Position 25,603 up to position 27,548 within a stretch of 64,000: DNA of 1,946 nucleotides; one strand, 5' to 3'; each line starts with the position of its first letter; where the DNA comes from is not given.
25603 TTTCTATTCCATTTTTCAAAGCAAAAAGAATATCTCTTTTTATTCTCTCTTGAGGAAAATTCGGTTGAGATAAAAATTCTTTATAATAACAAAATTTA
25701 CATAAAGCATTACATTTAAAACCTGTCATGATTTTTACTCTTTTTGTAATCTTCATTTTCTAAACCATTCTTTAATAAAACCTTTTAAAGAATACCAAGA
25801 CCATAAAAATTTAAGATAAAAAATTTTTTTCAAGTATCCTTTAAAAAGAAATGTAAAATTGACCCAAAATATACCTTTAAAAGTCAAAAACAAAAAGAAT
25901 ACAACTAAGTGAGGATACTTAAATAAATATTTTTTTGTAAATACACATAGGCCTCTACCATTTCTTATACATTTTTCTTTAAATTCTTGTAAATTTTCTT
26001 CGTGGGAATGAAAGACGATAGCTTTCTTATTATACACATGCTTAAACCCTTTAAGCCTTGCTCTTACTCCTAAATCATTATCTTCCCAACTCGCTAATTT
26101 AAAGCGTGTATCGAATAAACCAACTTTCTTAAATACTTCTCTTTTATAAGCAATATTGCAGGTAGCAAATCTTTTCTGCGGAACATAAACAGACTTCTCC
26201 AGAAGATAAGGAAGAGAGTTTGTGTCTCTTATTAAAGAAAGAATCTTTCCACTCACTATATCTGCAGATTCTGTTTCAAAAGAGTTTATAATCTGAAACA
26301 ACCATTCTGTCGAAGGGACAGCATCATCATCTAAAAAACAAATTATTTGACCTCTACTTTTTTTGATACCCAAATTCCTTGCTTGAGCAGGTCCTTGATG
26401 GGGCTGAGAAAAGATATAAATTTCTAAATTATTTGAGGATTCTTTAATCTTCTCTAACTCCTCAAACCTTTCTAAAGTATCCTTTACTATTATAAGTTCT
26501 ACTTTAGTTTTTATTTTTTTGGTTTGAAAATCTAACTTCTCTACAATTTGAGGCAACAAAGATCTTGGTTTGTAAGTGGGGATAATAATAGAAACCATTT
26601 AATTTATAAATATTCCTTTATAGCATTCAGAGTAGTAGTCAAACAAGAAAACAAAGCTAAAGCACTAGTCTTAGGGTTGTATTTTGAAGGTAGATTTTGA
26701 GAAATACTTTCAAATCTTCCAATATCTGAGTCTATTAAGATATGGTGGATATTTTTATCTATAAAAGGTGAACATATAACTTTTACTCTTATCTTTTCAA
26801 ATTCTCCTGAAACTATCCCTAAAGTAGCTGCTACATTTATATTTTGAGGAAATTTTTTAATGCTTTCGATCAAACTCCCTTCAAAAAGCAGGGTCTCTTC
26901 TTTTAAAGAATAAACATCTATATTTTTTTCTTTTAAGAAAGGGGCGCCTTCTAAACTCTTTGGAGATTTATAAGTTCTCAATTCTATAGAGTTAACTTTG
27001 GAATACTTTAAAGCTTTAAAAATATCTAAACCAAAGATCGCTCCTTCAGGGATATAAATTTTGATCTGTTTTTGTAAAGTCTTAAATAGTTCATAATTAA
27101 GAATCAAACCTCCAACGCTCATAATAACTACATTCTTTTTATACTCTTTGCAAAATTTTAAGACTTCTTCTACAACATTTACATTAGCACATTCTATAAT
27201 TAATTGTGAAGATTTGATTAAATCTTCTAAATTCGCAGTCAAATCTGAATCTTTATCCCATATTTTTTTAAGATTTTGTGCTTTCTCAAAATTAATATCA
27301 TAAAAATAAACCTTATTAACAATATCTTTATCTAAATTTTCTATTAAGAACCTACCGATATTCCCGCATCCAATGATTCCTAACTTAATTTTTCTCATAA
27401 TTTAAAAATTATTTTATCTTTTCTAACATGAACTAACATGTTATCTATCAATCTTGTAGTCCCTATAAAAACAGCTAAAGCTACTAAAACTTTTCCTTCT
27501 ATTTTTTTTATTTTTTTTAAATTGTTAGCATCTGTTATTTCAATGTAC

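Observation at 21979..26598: Envelope glycosylation cluster pairing ArnC-like GT2 and ArnT-like membrane GT with a GT9 and a radical-SAM/SPASM-like enzyme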

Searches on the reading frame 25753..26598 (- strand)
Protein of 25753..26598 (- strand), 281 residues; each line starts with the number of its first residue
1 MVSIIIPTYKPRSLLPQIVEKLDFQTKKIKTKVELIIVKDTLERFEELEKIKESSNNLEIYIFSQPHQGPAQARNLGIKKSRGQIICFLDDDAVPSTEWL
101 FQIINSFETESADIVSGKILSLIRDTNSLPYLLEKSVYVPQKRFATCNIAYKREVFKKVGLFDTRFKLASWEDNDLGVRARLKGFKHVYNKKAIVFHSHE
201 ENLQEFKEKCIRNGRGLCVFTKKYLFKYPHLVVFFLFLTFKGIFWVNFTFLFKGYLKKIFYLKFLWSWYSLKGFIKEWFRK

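Call 4: search_protein_families(library=pfam, proteins=[window:25753-26598:-], max_evalue=0.01)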
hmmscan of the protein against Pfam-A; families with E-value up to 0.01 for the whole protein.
window:25753-26598:- (281 aa): 5 families
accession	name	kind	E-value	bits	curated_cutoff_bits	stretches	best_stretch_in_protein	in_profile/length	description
PF00535.33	Glycos_transf_2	-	1.7e-21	77.3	23.3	1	3-132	1-128/168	Glycosyl transferase family 2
PF13641.12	Glyco_tranf_2_3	-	1.3e-14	55.2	27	1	2-215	3-229/230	Glycosyltransferase like family 2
PF10111.15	Glyco_tranf_2_2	-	6.3e-10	39.4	27.3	1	3-105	1-104/276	Glycosyltransferase like family 2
PF13632.12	Glyco_trans_2_3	-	2.3e-07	31.3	27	1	85-266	1-187/198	Glycosyl transferase family group 2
PF02709.20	Glyco_transf_7C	-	0.0026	17.8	23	1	137-187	12-62/78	N-terminal domain of galactosyltransferase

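Call 5: search_protein_families(library=ncbifam, proteins=[window:25753-26598:-], max_evalue=0.01)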
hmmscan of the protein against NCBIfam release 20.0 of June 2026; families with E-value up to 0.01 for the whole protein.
window:25753-26598:- (281 aa): 17 families
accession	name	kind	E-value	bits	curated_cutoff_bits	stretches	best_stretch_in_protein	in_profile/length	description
NF041875.1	EPS_EpsD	equivalog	2.2e-29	102.9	370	1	2-214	1-224/325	exopolysaccharide biosynthesis glycosyltransferase EpsD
TIGR03965.1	mycofact_glyco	equivalog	1.2e-25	90.3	280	1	2-216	76-299/467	mycofactocin biosynthesis glycosyltransferase MftF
NF038299.1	EPS_HpsN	equivalog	1e-18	67.4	425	2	1-124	2-124/317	hormogonium polysaccharide biosynthesis glycosyltransferase HpsN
NF038302.1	EPS_HpsE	equivalog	2.6e-16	59.5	300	1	2-110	3-113/307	hormogonium polysaccharide biosynthesis glycosyltransferase HpsE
NF041394.1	GtaseAglG_Halo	equivalog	1.8e-15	57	440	1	2-198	3-216/304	glucosyl-dolichyl phosphate glucuronosyltransferase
TIGR04283.1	glyco_like_mftF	equivalog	1.7e-10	40.9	182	1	2-187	1-176/221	TIGR04283 family arsenosugar biosynthesis glycosyltransferase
NF007482.0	PRK10073.1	equivalog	1.7e-09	37.1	423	1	2-117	8-120/334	glycosyltransferase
NF047683.1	TeichurnBiosyTuaG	equivalog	2e-09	37.5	400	1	2-107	8-111/252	teichuronic acid biosynthesis protein TuaG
NF050050.1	ProtGlycPglI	equivalog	1.3e-08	34.6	500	1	2-197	4-194/306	GalNAc(5)-diNAcBac-PP-undecaprenol beta-1,3-glucosyltransferase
TIGR03937.1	PgaC_IcaA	equivalog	1.1e-07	31.2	422.3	1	1-110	46-153/407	poly-beta-1,6-N-acetyl-D-glucosamine synthase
TIGR03111.1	glyc2_xrt_Gpos1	hypoth_equivalog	1.3e-07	30.7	363.95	1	2-121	51-171/439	TIGR03111 family XrtG-associated glycosyltransferase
NF050819.1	PolSacchBiosHfsG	equivalog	1.4e-07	31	500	1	2-180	14-201/302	polysaccharide biosynthesis protein HfsG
TIGR01556.1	rhamnosyltran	subfamily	3e-06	26.6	200.55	1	19-114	7-105/281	rhamnosyltransferase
NF007453.0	PRK10018.1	equivalog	1.2e-05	25.2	382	1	2-119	8-119/280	colanic acid biosynthesis glycosyltransferase WcaA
TIGR04017.1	WcaA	equivalog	1.4e-05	24.9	495.75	1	1-115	6-114/279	colanic acid biosynthesis glycosyltransferase WcaA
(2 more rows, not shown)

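Call 28: search_solved_structures(query=window:25753-26598:-, max_evalue=0.01)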
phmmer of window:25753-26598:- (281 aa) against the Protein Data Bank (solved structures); distinct sequences matched with E-value up to 0.01: 16.
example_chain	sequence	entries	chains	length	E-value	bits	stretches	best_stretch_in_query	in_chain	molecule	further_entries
9jma_A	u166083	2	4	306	1.5e-09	40.8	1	1-100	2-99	GalNAc(5)-diNAcBac-PP-undecaprenol beta-1,3-glucosyltransferase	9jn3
2z87_A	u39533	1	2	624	1.9e-08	37.1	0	2-110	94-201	Chondroitin synthase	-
2z86_A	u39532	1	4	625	1.9e-08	37.1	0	2-110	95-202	Chondroitin synthase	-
5tze_C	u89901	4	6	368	2.4e-06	30.2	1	3-115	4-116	Glycosyl transferase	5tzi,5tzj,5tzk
8bz4_A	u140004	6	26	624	2.8e-06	30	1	2-119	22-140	Glycosyltransferase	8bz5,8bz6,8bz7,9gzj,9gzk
8bz8_A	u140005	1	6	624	3e-06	29.9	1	2-119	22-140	Glycosyltransferase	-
5tz8_A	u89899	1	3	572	4.9e-06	29.2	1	3-115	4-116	Glycosyl transferase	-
5hea_A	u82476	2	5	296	7.7e-06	28.6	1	1-138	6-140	Putative glycosyltransferase (GalT1)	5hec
9omm_A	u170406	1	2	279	3.8e-05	26.3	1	2-170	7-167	Glycosyltransferase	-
9omj_A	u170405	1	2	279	3.9e-05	26.3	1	2-170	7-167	Glycosyltransferase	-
9omh_A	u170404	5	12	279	3.9e-05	26.3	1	2-170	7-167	Glycosyltransferase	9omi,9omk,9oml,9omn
6h1j_A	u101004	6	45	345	3.9e-05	26.3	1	2-131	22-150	Probable ss-1,3-N-acetylglucosaminyltransferase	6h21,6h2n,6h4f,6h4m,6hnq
8vh7_A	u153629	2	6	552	8.3e-05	25.2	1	1-167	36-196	Heparosan synthase B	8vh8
8viw_A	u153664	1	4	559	8.6e-05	25.1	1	1-167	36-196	Heparosan synthase B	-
6p61_A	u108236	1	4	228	0.00066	22.2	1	2-206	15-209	Glycosyltransferase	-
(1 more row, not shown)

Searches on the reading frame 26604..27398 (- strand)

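Call 4: search_protein_families(library=pfam, proteins=[window:26604-27398:-], max_evalue=0.01)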
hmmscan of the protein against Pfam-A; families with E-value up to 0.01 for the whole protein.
window:26604-27398:- (264 aa): 9 families
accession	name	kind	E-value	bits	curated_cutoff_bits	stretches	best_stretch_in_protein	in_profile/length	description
PF01958.23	Asp_DH_C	-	1.9e-24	86.1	27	1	166-252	2-88/89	Aspartate dehydrogenase, C-terminal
PF03447.22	NAD_binding_3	-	9.1e-11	42.9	24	1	10-109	1-103/116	Homoserine dehydrogenase, NAD binding domain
PF01113.26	DapB_N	-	2.9e-06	27.8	25.6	1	4-113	1-117/124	Dihydrodipicolinate reductase, N-terminus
PF03807.23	F420_oxidored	-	3.2e-05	24.9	21.6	1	5-95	1-91/94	NADP oxidoreductase coenzyme F420-dependent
PF03435.24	Sacchrp_dh_NADP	-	0.00011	22.9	25.1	1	8-95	3-100/129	Saccharopine dehydrogenase NADP binding domain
PF03446.21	NAD_binding_2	-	0.0016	18.9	21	1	5-96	1-93/161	NAD binding domain of 6-phosphogluconate dehydrogenase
PF18485.7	GST_N_5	-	0.0018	19.1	29.6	0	113-175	2-63/74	Glutathione S-transferase, N-terminal domain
PF02826.25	2-Hacid_dh_C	-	0.0049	16.7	25.1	1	4-71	37-99/178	D-isomer specific 2-hydroxyacid dehydrogenase, NAD binding domain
PF01488.26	Shikimate_DH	-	0.0094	16.5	24.3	0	4-71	13-83/138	Shikimate / quinate 5-dehydrogenase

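Call 5: search_protein_families(library=ncbifam, proteins=[window:26604-27398:-], max_evalue=0.01)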
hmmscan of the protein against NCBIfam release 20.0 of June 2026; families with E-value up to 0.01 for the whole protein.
window:26604-27398:- (264 aa): 16 families
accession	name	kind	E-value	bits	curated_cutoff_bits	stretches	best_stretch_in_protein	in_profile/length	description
NF009830.0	PRK13304.1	equivalog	1e-72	244.8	267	1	4-262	2-259/265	aspartate dehydrogenase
TIGR03855.1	NAD_NadX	equivalog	3e-52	177.4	206.55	1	28-258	3-222/229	aspartate dehydrogenase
NF009829.0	PRK13303.1-4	subfamily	1.1e-48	165.9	184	1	5-255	2-233/245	aspartate dehydrogenase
NF009825.0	PRK13302.1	equivalog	5.9e-42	144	253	1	3-253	6-257/271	aspartate dehydrogenase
NF009828.0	PRK13303.1-3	subfamily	7e-36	123.7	177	1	4-257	2-255/263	aspartate dehydrogenase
NF009827.0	PRK13303.1-2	equivalog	1.4e-31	109.8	226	1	5-258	3-260/267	aspartate dehydrogenase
NF009826.0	PRK13303.1-1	equivalog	1.3e-22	80.6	479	1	4-256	10-264/273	aspartate dehydrogenase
NF009824.0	PRK13301.1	equivalog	8.2e-18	64.8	528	1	63-256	62-257/267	putative L-aspartate dehydrogenase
NF005814.0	PRK07680.1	equivalog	6.1e-06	25.6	278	1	5-117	2-117/275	late competence protein ComER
NF006307.0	PRK08507.1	equivalog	0.00013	21.3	295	1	5-98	2-93/275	prephenate dehydrogenase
TIGR03944.1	dehyd_SbnB_fam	equivalog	0.00044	19.4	326.9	1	5-73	134-208/327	2,3-diaminopropionate biosynthesis protein SbnB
NF001319.0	PRK00258.3-3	equivalog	0.0014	17.7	252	1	7-77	126-198/279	shikimate dehydrogenase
TIGR01035.1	hemA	equivalog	0.0047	15.9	209.55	1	6-71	183-248/416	glutamyl-tRNA reductase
TIGR00112.1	proC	equivalog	0.0049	16.5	196.75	1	6-97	1-96/263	pyrroline-5-carboxylate reductase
NF005384.0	PRK06928.1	exception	0.0065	16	301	0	5-117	3-120/277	pyrroline-5-carboxylate reductase ProG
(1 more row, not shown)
